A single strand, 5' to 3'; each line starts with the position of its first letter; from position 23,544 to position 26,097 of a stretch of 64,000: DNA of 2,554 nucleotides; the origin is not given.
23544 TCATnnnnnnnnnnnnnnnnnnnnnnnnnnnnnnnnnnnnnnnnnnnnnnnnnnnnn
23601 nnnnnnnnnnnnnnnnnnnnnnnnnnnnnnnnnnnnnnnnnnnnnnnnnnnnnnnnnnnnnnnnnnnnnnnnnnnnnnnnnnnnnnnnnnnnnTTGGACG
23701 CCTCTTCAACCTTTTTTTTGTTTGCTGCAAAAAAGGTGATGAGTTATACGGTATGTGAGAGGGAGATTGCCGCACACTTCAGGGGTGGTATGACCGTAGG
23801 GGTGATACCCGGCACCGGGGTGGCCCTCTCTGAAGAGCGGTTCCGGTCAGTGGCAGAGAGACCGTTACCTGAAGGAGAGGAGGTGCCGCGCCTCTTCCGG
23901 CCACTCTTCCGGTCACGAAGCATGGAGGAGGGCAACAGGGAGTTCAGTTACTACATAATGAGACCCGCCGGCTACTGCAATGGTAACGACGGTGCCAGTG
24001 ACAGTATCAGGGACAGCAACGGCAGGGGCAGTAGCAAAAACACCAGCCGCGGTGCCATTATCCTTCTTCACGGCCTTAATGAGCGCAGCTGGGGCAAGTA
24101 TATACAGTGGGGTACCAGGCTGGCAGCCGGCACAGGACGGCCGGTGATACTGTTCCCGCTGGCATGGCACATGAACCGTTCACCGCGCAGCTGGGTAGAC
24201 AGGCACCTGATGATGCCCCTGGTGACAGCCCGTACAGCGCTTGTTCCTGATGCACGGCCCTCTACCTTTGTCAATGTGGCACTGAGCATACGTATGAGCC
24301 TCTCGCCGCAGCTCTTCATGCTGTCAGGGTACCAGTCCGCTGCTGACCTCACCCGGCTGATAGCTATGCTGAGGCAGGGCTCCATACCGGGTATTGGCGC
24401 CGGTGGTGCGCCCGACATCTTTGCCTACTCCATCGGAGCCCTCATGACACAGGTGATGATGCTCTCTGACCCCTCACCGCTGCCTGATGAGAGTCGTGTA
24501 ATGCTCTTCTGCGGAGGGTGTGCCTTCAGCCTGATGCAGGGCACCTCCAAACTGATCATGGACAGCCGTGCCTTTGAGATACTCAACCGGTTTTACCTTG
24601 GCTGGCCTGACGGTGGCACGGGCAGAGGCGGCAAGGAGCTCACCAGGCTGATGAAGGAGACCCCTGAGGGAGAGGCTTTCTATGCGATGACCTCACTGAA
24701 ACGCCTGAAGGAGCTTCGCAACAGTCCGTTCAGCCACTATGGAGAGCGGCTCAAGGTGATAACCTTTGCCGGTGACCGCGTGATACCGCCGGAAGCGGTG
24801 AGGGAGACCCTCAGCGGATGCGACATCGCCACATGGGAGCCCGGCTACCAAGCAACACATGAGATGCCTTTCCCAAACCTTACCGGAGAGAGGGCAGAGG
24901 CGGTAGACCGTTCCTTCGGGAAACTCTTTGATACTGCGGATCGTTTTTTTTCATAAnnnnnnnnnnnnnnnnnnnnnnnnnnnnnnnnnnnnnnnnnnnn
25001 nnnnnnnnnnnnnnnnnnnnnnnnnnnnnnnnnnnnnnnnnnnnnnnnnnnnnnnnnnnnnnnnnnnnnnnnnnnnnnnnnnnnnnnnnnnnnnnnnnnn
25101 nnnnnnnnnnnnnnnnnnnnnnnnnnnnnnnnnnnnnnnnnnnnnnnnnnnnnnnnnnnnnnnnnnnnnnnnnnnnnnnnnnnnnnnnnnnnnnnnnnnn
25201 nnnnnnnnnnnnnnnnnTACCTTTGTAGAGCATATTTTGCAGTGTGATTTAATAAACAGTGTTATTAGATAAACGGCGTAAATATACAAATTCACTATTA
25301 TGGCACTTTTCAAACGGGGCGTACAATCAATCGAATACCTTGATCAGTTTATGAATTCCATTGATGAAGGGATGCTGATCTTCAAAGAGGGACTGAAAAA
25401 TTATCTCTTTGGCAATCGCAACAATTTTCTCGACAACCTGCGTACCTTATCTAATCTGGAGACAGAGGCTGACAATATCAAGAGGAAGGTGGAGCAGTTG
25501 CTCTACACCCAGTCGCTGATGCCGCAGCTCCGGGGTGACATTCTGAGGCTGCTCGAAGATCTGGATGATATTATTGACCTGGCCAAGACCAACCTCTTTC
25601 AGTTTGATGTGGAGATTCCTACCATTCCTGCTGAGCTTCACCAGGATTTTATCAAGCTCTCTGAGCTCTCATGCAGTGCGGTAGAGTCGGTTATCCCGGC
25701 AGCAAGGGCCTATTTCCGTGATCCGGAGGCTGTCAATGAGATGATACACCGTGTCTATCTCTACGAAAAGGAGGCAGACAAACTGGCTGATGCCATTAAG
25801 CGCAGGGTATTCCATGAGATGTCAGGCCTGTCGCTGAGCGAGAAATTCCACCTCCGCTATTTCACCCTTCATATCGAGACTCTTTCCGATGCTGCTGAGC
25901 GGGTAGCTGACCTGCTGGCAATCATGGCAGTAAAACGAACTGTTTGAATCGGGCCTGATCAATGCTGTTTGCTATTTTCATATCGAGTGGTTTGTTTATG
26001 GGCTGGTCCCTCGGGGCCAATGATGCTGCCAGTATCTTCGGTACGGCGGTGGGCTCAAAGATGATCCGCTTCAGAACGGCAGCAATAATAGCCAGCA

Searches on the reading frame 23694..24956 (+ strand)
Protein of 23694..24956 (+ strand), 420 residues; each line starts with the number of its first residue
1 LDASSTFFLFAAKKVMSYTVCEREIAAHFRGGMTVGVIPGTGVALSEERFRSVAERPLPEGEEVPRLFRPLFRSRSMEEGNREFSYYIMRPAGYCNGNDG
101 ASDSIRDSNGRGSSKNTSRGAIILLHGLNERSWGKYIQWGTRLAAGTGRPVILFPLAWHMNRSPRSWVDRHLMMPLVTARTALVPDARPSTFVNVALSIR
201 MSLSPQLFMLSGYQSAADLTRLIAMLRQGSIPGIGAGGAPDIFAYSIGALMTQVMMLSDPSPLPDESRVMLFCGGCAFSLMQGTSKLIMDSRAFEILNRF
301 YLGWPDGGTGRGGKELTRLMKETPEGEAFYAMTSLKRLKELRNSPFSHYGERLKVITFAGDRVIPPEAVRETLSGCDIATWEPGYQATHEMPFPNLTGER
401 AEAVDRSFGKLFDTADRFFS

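Call 3: search_protein_families(library=pfam, proteins=[window:23694-24956:+], max_evalue=0.01)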
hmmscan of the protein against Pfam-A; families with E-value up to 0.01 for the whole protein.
window:23694-24956:+ (420 aa): 1 family
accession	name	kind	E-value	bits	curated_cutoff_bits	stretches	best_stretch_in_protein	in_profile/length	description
PF19519.4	DUF6051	-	8e-77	259.4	27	1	111-419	91-405/406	Family of unknown function (DUF6051)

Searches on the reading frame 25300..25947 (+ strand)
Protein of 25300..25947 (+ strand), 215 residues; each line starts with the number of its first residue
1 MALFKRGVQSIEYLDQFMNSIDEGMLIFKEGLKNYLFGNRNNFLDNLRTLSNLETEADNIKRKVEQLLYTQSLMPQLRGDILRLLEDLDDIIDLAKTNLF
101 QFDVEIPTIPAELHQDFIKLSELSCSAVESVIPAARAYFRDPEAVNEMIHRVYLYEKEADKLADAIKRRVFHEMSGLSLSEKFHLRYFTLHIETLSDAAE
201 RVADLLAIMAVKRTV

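Call 3: search_protein_families(library=pfam, proteins=[window:25300-25947:+], max_evalue=0.01)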
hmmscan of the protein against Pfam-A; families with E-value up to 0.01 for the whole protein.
window:25300-25947:+ (215 aa): 2 families
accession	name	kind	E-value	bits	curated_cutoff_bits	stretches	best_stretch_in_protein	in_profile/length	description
PF01865.21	PhoU_div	-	2.7e-21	76.4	24.4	1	21-211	20-213/214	Protein of unknown function DUF47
PF08700.17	VPS51_Exo84_N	-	0.0021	18.6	24.2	1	9-74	19-84/87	Vps51/EXO84/COG1 N-terminal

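Call 4: search_protein_families(library=ncbifam, proteins=[window:25300-25947:+], max_evalue=0.01)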
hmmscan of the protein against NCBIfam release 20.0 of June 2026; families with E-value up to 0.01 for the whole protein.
window:25300-25947:+ (215 aa): 1 family
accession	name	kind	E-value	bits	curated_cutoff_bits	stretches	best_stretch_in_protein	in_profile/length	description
TIGR00153.1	TIGR00153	hypoth_equivalog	7.8e-19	68.2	104.3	1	48-213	50-216/217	TIGR00153 family protein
